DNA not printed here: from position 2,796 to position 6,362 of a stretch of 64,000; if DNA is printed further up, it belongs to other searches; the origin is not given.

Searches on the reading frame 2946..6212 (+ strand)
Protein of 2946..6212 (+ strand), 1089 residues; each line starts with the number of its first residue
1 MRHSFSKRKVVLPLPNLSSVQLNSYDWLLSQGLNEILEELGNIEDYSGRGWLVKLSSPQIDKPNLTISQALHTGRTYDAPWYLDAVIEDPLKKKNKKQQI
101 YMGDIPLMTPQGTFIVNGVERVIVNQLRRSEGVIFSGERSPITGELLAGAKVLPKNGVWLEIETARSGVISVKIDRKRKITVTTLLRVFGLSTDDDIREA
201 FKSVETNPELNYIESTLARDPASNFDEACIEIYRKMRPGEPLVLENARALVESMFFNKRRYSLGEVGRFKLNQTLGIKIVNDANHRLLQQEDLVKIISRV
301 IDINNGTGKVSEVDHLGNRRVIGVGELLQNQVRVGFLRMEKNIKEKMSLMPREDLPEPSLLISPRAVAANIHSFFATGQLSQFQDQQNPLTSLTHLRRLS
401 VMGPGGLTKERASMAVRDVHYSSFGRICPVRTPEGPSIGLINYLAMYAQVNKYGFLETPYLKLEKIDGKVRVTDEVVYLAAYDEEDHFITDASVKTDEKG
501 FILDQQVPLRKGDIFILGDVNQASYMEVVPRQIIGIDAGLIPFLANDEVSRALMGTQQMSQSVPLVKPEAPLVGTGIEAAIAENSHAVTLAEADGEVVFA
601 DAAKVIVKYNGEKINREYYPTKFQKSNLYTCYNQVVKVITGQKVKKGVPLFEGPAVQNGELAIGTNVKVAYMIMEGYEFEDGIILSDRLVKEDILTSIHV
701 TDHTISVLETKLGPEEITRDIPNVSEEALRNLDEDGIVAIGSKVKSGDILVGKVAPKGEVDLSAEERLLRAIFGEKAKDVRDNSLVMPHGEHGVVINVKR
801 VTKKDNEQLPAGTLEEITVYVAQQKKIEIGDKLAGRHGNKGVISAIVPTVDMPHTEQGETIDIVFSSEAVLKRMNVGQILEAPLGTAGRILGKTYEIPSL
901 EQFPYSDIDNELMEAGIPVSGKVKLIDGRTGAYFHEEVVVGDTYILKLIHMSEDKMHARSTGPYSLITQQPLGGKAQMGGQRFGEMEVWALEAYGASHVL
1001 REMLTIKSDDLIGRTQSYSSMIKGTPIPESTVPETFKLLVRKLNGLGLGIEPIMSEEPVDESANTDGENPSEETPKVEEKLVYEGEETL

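Call 40: find_homologous_proteins(query=window:2946-6212:+, max_evalue=1e-50)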
Query window:2946-6212:+ (1089 aa): 8000 proteins with E <= 1e-50 among 8000 candidates; the best 120 are listed.
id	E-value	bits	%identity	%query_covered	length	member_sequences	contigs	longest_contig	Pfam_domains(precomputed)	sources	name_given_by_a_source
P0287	0.0e+0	2206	92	99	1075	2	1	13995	PF04565.22,PF04561.20,PF04560.26,PF10385.15,PF04563.21,PF00562.34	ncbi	-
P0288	0.0e+0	1901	77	99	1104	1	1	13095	PF04565.22,PF04561.20,PF04560.26,PF10385.15,PF04563.21,PF00562.34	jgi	jgi:DNA-directed RNA polymerase subunit beta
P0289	0.0e+0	1900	79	97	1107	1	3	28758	PF04565.22,PF04561.20,PF04560.26,PF10385.15,PF04563.21,PF00562.34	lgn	-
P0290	0.0e+0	1885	77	100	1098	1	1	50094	PF04565.22,PF04561.20,PF04560.26,PF10385.15,PF04563.21,PF00562.34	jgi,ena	-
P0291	0.0e+0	1873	78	97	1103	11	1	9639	PF04565.22,PF04561.20,PF04560.26,PF10385.15,PF04563.21,PF00562.34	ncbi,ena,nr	ncbi:MAG TPA: DNA-directed RNA polymerase subunit beta [Patescibacteria group bacterium]|nr:DNA-dire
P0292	0.0e+0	1871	78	96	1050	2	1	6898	PF04565.22,PF04561.20,PF04560.26,PF10385.15,PF04563.21,PF00562.34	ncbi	ncbi:DNA-directed RNA polymerase subunit beta, partial [candidate division WWE3 bacterium RBG_16_37_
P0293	0.0e+0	1871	76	100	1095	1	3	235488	PF04565.22,PF04561.20,PF04560.26,PF10385.15,PF04563.21,PF00562.34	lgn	-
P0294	0.0e+0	1870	77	100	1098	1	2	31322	PF04565.22,PF04561.20,PF04560.26,PF10385.15,PF04563.21,PF00562.34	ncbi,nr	ncbi:MAG TPA: DNA-directed RNA polymerase subunit beta [Candidatus Saccharimonadales bacterium]|nr:D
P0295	0.0e+0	1864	76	100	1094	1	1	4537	PF04565.22,PF04561.20,PF04560.26,PF10385.15,PF04563.21,PF00562.34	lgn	-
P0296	0.0e+0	1858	77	98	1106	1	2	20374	PF04565.22,PF04561.20,PF04560.26,PF10385.15,PF04563.21,PF00562.34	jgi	jgi:DNA-directed RNA polymerase subunit beta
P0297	0.0e+0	1853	77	96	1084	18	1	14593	PF04565.22,PF04561.20,PF04560.26,PF10385.15,PF04563.21,PF00562.34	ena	-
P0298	0.0e+0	1850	77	97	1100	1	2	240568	PF04565.22,PF04561.20,PF04560.26,PF10385.15,PF04563.21,PF00562.34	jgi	jgi:DNA-directed RNA polymerase subunit beta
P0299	0.0e+0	1836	80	93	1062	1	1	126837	PF04565.22,PF04561.20,PF04560.26,PF10385.15,PF04563.21,PF00562.34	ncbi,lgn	-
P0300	0.0e+0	1825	75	100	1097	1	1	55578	PF04565.22,PF04561.20,PF04560.26,PF10385.15,PF04563.21,PF00562.34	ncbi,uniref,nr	ncbi:DNA-directed RNA polymerase subunit beta [candidate division WWE3 bacterium]|uniref:DNA-directe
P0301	0.0e+0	1824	76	97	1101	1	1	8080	PF04565.22,PF04561.20,PF04560.26,PF10385.15,PF04563.21,PF00562.34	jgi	-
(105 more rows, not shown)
